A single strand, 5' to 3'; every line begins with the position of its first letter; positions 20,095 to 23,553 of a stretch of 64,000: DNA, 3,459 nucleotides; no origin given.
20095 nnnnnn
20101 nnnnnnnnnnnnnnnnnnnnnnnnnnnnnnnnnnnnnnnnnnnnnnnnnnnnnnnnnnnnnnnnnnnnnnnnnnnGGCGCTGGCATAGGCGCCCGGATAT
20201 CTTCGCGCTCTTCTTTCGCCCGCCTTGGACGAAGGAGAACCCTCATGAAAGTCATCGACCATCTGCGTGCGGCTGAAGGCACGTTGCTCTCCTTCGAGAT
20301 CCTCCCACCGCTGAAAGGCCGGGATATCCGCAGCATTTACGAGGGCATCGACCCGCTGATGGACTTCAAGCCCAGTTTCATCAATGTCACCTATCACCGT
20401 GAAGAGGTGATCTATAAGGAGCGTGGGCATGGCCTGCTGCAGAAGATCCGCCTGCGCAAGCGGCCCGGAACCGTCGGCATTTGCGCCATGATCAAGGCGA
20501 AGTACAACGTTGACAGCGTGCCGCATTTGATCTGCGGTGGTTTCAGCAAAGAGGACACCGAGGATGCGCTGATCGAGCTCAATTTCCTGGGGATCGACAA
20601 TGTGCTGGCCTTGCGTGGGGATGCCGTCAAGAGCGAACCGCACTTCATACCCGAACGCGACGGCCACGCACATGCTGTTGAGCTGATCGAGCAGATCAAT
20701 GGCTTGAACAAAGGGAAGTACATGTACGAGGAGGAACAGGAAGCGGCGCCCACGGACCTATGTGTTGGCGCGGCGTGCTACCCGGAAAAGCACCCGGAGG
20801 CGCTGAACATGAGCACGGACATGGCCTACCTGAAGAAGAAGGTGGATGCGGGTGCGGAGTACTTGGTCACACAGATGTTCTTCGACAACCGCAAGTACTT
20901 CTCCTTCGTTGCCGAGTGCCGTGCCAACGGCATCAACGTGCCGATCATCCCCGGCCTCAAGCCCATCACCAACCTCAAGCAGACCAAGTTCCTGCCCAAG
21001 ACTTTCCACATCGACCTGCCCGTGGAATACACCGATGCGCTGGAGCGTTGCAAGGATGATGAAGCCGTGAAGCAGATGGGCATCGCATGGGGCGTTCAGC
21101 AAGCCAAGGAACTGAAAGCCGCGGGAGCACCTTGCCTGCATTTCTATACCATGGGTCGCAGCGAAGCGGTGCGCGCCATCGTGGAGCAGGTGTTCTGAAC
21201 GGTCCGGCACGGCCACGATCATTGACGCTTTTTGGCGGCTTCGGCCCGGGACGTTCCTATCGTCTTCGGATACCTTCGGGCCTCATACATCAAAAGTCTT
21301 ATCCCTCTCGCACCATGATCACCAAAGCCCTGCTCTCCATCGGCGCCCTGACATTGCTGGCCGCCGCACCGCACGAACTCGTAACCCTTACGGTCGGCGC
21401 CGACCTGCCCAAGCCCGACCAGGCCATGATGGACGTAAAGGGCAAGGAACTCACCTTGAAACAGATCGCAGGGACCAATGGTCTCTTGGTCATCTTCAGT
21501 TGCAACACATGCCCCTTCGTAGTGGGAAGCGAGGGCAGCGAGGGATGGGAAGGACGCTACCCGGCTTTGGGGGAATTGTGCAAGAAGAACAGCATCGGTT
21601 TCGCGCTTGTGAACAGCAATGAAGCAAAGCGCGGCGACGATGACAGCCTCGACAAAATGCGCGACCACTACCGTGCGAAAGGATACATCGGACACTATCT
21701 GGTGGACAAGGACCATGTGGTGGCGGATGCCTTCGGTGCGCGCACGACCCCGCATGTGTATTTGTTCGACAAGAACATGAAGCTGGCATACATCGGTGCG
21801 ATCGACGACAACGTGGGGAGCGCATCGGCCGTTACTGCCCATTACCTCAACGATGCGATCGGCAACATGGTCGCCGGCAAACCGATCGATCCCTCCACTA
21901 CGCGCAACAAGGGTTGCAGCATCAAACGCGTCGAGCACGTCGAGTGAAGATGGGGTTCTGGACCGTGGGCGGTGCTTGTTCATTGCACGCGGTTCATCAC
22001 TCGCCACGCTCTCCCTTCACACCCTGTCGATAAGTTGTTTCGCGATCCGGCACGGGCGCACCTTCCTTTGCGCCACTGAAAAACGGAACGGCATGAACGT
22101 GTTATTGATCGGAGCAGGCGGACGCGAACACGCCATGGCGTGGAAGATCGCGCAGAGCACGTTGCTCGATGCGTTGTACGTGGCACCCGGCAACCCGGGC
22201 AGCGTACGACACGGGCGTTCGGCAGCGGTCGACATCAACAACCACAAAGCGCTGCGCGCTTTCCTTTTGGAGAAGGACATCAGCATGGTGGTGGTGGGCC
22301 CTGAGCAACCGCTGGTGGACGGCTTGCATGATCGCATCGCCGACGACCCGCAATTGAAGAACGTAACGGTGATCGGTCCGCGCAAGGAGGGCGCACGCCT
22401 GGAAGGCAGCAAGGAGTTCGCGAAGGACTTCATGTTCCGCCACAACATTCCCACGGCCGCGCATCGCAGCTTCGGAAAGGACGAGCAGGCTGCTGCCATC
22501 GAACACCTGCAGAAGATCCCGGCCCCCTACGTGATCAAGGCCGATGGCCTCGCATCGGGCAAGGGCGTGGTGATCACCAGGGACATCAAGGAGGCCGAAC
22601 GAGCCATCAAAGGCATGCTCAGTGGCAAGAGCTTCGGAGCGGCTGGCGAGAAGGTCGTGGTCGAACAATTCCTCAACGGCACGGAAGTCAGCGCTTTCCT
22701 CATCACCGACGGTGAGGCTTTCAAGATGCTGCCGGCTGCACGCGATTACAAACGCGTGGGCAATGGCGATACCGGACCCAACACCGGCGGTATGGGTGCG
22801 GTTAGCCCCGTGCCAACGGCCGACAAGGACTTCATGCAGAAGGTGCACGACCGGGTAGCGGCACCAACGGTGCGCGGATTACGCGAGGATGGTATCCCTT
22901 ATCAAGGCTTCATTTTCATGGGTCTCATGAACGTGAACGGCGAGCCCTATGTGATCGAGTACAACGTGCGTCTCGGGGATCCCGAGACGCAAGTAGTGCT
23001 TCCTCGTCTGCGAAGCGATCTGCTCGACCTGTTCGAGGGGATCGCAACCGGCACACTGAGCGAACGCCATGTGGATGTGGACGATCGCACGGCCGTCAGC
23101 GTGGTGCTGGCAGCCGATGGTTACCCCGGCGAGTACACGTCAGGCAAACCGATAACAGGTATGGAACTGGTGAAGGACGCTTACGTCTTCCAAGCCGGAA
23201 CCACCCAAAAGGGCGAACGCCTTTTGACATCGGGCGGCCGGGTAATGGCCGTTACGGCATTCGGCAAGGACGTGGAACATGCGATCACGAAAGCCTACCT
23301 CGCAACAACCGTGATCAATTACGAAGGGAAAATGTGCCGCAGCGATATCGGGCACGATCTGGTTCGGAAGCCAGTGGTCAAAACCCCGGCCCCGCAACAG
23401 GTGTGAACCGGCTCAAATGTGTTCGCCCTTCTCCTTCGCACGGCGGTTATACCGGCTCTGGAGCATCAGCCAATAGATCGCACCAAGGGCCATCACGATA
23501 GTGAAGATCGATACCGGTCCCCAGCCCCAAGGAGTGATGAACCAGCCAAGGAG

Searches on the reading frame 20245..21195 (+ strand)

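Call 41: search_protein_families(library=pfam, proteins=[window:20245-21195:+], max_evalue=0.001)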
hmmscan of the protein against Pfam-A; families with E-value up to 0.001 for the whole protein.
window:20245-21195:+ (317 aa): 1 family
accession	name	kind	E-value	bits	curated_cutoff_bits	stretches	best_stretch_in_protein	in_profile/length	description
PF02219.23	MTHFR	-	7.5e-68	229.4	24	1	7-315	6-285/287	Methylenetetrahydrofolate reductase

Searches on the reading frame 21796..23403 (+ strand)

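Call 41: search_protein_families(library=pfam, proteins=[window:21796-23403:+], max_evalue=0.001)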
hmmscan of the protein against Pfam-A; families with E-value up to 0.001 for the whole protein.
window:21796-23403:+ (536 aa): 4 families
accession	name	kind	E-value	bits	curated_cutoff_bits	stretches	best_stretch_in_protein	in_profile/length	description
PF01071.24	GARS_A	-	1.7e-68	230.7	27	1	204-398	1-194/194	Phosphoribosylglycinamide synthetase, ATP-grasp (A) domain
PF02844.21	GARS_N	-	2.5e-31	108.8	29.5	1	100-203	1-100/100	Phosphoribosylglycinamide synthetase, N domain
PF02843.22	GARS_C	-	2.5e-27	95.5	34.8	1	433-520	1-91/92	Phosphoribosylglycinamide synthetase, C domain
PF02655.19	ATP-grasp_3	-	4.2e-07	30.6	23.2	1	233-393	22-157/160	ATP-grasp domain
